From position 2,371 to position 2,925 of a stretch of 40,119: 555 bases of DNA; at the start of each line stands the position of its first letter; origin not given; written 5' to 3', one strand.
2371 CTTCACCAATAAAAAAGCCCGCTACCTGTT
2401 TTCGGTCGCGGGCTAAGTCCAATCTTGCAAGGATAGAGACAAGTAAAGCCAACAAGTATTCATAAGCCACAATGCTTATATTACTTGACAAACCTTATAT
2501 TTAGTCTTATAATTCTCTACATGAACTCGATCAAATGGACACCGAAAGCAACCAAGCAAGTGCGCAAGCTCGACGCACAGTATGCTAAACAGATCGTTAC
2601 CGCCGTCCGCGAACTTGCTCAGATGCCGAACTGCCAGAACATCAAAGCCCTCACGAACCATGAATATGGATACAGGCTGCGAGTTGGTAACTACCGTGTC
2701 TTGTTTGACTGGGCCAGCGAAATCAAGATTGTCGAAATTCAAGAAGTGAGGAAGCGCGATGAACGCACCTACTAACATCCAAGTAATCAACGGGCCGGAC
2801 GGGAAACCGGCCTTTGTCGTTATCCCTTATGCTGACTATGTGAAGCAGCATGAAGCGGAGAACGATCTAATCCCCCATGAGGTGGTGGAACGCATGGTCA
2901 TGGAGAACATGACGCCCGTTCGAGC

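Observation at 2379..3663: HigBA-like toxin-antitoxin cassette with a perfect consensus promoter and leaderless toxin, inserted antisense into the late operon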

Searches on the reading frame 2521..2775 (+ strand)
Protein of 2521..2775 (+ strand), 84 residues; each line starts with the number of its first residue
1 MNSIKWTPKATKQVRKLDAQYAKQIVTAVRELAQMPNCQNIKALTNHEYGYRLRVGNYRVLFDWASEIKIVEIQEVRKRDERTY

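Call 3: search_protein_families(library=pfam, proteins=[window:2521-2775:+], max_evalue=0.1)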
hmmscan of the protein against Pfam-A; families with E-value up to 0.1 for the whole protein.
window:2521-2775:+ (84 aa): 2 families
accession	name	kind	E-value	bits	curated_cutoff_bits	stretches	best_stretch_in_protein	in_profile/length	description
PF05016.21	ParE_toxin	-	3.8e-09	37.4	23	1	4-81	1-87/89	ParE toxin of type II toxin-antitoxin system, parDE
PF15781.12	ParE-like_toxin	-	0.036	14.5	28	1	6-43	3-40/87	ParE-like toxin of type II bacterial toxin-antitoxin system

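Call 13: search_dna_similar(query=window:2521-2775:+, collection=phages, mode=protein, max_rows=60, max_evalue=0.001)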
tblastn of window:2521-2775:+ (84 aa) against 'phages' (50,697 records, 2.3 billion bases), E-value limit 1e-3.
Records with a match: 76; places in all: 76; records where one place covers at least 80% of the query: 76.
Best place of each record, by identity: 60-80% 3; <60% 73.
By first word of the organism name: Mycobacterium 55; Klebsiella 13; Burkholderia 2; Bacillus 2; Pseudomonas 1; Pasteurella 1; Enterobacteria 1; Streptococcus 1.
By host as written in the record: Mycobacterium smegmatis mc2 155 35; Mycobacterium smegmatis mc#155 13; Klebsiella pneumoniae 11; Mycobacteruim smegmatis mc2 155 4; Burkholderia cenocepacia 7780 2; Klebsiella pneumoniae KH43 2; Mycobacterium smegmatis ATCC 607 2; Bacillus thuringiensis serovar tenebrionis strain YBT-1765 2; and 5 more.
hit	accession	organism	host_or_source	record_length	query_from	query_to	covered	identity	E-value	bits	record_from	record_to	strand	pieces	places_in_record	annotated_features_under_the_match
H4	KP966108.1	Burkholderia phage AP3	Burkholderia cenocepacia 7780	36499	1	84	100%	72.6%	1e-35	131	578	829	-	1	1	putative cytotoxic translational repressor of toxin-antitoxin ... | putative DNA-binding protein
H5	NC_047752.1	Burkholderia phage AP3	Burkholderia cenocepacia 7780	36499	1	84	100%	72.6%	1e-35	131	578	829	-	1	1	RelE-like toxin | transcriptional regulator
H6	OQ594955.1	Pseudomonas phage vB_Pae_LESphi2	Pseudomonas aeruginosa LESB58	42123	1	84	100%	63.1%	3e-29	113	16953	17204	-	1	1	RelE-like toxin | transcriptional regulator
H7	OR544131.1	Pasteurella phage Pmp14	Pasteurella multocida Pmc-A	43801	1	84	100%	41.9%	2e-12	66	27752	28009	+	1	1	RelE-like toxin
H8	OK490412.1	Klebsiella phage Kp4860-2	Klebsiella pneumoniae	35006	1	84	100%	39.1%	1e-8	55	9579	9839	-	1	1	record has no annotation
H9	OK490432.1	Klebsiella phage Kp4871-3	Klebsiella pneumoniae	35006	1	84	100%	39.1%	1e-8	55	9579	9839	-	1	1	record has no annotation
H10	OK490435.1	Klebsiella phage Kp4872-3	Klebsiella pneumoniae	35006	1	84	100%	39.1%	1e-8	55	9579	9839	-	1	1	record has no annotation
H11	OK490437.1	Klebsiella phage Kp4873-2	Klebsiella pneumoniae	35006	1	84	100%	39.1%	1e-8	55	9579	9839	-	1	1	record has no annotation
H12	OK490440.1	Klebsiella phage Kp4874-2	Klebsiella pneumoniae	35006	1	84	100%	39.1%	1e-8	55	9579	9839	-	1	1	record has no annotation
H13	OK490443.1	Klebsiella phage Kp4875-2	Klebsiella pneumoniae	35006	1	84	100%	39.1%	1e-8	55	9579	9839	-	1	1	record has no annotation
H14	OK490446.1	Klebsiella phage Kp4876-2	Klebsiella pneumoniae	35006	1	84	100%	39.1%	1e-8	55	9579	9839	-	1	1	record has no annotation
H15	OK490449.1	Klebsiella phage Kp4877-2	Klebsiella pneumoniae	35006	1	84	100%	39.1%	1e-8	55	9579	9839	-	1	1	record has no annotation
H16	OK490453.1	Klebsiella phage Kp4878-3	Klebsiella pneumoniae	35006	1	84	100%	39.1%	1e-8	55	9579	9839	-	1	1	record has no annotation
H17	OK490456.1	Klebsiella phage Kp4879-3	Klebsiella pneumoniae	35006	1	84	100%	39.1%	1e-8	55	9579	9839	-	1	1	record has no annotation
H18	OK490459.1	Klebsiella phage Kp4880-3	Klebsiella pneumoniae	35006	1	84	100%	39.1%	1e-8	55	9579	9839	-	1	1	record has no annotation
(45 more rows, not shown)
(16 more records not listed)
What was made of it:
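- Closest known: The same cassette in Burkholderia phage AP3. Same: Toxin 73% and 63% identical (call 13).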

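Call 14: search_solved_structures(query=window:2521-2775:+, max_evalue=1, show_alignments=3)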
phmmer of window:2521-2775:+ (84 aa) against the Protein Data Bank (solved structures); distinct sequences matched with E-value up to 1: 4.
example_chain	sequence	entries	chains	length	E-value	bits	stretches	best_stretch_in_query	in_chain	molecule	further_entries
2khe_A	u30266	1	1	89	0.0062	20.3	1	4-62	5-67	Toxin-like protein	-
4v7k_Ay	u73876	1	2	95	0.22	15.3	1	7-81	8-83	Toxin relE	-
4v7j_Ay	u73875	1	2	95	0.59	14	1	7-79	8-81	Toxin relE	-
4fxe_D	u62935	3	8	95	0.9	13.4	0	7-79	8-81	mRNA interferase RelE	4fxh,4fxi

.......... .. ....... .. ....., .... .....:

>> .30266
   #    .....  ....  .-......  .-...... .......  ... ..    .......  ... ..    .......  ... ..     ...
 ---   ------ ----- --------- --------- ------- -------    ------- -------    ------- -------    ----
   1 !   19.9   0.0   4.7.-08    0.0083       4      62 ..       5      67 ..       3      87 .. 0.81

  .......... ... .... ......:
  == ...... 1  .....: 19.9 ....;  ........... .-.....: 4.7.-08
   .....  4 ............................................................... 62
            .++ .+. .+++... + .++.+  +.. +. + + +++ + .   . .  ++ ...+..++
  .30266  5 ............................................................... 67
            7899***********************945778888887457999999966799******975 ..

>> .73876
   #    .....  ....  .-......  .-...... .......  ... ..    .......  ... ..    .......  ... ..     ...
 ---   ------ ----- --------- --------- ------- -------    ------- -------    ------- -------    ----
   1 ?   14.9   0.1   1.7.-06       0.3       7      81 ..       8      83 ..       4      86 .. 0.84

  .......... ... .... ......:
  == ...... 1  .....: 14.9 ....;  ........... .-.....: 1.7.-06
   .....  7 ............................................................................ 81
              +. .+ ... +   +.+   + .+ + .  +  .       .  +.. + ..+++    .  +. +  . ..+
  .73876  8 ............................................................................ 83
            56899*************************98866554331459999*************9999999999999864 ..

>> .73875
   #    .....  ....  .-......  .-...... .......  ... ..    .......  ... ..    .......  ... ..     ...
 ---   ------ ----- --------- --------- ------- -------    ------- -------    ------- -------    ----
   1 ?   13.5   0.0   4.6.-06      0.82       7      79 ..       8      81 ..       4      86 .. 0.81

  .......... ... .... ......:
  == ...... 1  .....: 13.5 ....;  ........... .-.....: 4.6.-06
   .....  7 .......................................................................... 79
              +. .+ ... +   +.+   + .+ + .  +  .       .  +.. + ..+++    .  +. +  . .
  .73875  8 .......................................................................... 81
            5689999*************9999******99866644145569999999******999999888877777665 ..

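Call 19: find_related_loci(query=window:2521-2775:+, collection=genome_contigs, flank=4000)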
Query window:2521-2775:+ (84 aa) in genome_contigs; peptide patterns used: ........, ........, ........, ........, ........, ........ (x = any residue, [..] = any of these).
112 stretches matched a pattern; 47 encode a relative of the query (tblastn E <= 1e-3); 47 distinct loci.
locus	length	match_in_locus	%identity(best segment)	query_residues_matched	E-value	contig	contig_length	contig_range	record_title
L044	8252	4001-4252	79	1-84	2e-43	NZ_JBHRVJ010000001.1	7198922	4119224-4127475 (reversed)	Rugamonas sp. CCM 8940 GCM70018930_2, whole genome shotgun sequence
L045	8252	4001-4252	79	1-84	2e-42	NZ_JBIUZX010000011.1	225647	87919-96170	Collimonas sp. NPDC087041 NPDC087041_136_H11.ctg-0011, whole genome shotgun sequence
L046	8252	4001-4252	76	1-84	4e-41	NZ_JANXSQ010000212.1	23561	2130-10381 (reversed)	MAG: Janthinobacterium sp. isolate 337R_metabat_33_sub 337R_k141_763281, whole genome shotgun sequence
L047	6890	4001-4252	76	1-84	6e-41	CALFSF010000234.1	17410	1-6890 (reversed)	MAG TPA_asm: uncultured Paraburkholderia sp. isolate ERR1654126_bin.25_CONCOCT_v1.1_MAG genome assembly, contig: ERZ1505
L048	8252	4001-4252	73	1-84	2e-40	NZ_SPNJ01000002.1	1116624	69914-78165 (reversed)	Herbaspirillum sp. 3R11 NODE_2_length_1116624_cov_282.812872, whole genome shotgun sequence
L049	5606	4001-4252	73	1-84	2e-40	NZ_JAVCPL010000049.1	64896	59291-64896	Cupriavidus ulmosensis strain CV2 NODE_49_length_64896_cov_14.076009, whole genome shotgun sequence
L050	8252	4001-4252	74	1-84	3e-40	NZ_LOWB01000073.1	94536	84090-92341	Burkholderia sp. TSV86 TSV86_42, whole genome shotgun sequence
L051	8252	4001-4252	76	1-84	6e-40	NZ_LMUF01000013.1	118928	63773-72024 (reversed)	Burkholderia sp. S171 NODE_25_length_118848_cov_9.731076, whole genome shotgun sequence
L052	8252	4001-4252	75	1-84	7e-40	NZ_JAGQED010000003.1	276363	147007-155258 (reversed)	Collimonas antrihumi strain DSM 104040 NODE_3_length_276363_cov_39.208698, whole genome shotgun sequence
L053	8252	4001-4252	76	1-84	6e-40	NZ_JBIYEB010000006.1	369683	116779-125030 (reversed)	Caballeronia udeis strain GAS109 Ga0573059_06, whole genome shotgun sequence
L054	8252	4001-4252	76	1-84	6e-40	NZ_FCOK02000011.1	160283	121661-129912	Caballeronia udeis isolate LMG 27134, whole genome shotgun sequence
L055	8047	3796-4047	75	1-84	3e-39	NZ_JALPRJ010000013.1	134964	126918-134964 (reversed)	Caballeronia sp. SEWSISQ10-4 2 NODE_13_length_134964_cov_107.378900, whole genome shotgun sequence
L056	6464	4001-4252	71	1-84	7e-39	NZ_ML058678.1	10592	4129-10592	Burkholderia sp. Nafp2/4-1b contig_82, whole genome shotgun sequence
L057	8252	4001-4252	71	1-84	8e-38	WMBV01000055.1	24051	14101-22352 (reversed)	Bordetella petrii strain BT 1 9.2 NODE_55_length_24051_cov_17.303754, whole genome shotgun sequence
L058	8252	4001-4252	70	1-84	1e-37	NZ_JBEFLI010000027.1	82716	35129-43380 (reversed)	Cupriavidus necator strain EM36 NODE_27_length_82716_cov_19.3978, whole genome shotgun sequence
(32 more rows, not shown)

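Call 22: search_protein_families(library=phrogs, proteins=[window:2521-2775:+], max_evalue=0.01)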
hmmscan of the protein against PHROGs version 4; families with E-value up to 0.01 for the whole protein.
window:2521-2775:+ (84 aa): 2 families
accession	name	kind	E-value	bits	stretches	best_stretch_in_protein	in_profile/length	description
phrog_1213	-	moron, auxiliary metabolic gene and host takeover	2.1e-21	77.3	1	1-83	2-87/88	RelE-like toxin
phrog_2455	-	unknown function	0.00027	22.2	1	21-77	34-89/99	-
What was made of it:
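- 2521..2775 (+): Toxin gene, 84 aa, RelE/ParE superfamily. Predicted to be translated from a leaderless (0-2 nt leader) mRNA. Pfam PF05016 3.8e-9 (call 3); PHROG 1213 (call 22).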

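Call 23: search_protein_families(library=ncbifam, proteins=[window:2521-2775:+], max_evalue=0.01)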
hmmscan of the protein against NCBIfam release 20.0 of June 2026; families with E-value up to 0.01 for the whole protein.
window:2521-2775:+ (84 aa): 0 families

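Call 78: search_protein_families(library=padloc, proteins=[window:2521-2775:+], max_evalue=0.01)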
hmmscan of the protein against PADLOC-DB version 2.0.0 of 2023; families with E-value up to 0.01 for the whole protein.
window:2521-2775:+ (84 aa): 1 family
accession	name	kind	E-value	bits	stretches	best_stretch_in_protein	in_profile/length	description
PDLC01957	CARF9--CARF_HEPN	-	0.0071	13.7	1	20-75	305-360/410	-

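Call 89: search_solved_structures(query=A6, max_evalue=1, show_alignments=4)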
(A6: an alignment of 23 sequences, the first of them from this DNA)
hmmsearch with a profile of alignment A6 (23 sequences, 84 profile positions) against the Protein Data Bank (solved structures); distinct sequences matched with E-value up to 1: 5.
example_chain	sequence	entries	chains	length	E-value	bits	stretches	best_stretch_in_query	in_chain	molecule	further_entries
3bpq_B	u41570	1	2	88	0.024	18.2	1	10-68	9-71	Toxin RelE3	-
2khe_A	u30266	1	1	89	0.026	18.1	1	3-65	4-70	Toxin-like protein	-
1wmi_A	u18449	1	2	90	0.071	16.7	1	51-79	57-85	hypothetical protein PHS013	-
4v7k_Ay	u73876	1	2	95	0.31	14.6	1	5-80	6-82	Toxin relE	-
4v7j_Ay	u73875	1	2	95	0.81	13.3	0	5-75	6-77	Toxin relE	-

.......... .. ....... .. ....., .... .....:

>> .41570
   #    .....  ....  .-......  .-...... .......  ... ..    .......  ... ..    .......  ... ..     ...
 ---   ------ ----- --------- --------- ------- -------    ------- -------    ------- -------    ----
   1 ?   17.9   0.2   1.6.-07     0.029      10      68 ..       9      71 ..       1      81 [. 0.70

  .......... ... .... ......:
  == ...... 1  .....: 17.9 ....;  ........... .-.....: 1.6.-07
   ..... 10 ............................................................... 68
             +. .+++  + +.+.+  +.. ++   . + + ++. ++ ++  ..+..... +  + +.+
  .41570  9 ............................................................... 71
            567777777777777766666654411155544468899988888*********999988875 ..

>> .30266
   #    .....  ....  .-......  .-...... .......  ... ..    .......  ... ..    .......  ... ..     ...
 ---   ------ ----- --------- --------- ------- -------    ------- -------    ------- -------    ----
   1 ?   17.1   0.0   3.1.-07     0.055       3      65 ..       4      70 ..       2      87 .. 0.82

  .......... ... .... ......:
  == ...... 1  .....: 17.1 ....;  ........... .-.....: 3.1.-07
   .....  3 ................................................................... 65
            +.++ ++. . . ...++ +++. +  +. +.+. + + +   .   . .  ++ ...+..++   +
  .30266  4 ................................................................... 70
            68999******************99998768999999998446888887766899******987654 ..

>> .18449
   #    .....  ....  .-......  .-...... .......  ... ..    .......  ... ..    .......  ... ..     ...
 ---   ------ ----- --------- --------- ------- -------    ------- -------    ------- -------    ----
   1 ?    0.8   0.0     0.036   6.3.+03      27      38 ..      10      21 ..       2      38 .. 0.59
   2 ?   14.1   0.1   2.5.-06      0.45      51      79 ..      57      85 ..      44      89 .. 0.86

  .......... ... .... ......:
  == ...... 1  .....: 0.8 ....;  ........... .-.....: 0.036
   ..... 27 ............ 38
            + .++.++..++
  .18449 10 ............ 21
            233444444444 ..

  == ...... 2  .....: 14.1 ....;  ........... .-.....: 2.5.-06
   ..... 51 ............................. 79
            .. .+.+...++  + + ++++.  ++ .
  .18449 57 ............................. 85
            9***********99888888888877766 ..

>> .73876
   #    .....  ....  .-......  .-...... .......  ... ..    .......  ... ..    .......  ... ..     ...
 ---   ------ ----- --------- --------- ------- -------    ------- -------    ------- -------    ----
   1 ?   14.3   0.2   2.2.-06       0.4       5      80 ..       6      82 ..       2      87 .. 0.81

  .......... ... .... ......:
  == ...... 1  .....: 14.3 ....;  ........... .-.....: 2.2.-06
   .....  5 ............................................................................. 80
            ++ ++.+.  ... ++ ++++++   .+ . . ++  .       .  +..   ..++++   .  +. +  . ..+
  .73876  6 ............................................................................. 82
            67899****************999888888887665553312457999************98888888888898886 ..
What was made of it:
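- On ParE (gyrase poison): No ParE chain appears among the PDB hits (calls 14, 89).
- Only RelE-type chains appear among the (weak) PDB profile hits (calls 14, 89). None is ParE (calls 14, 89).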
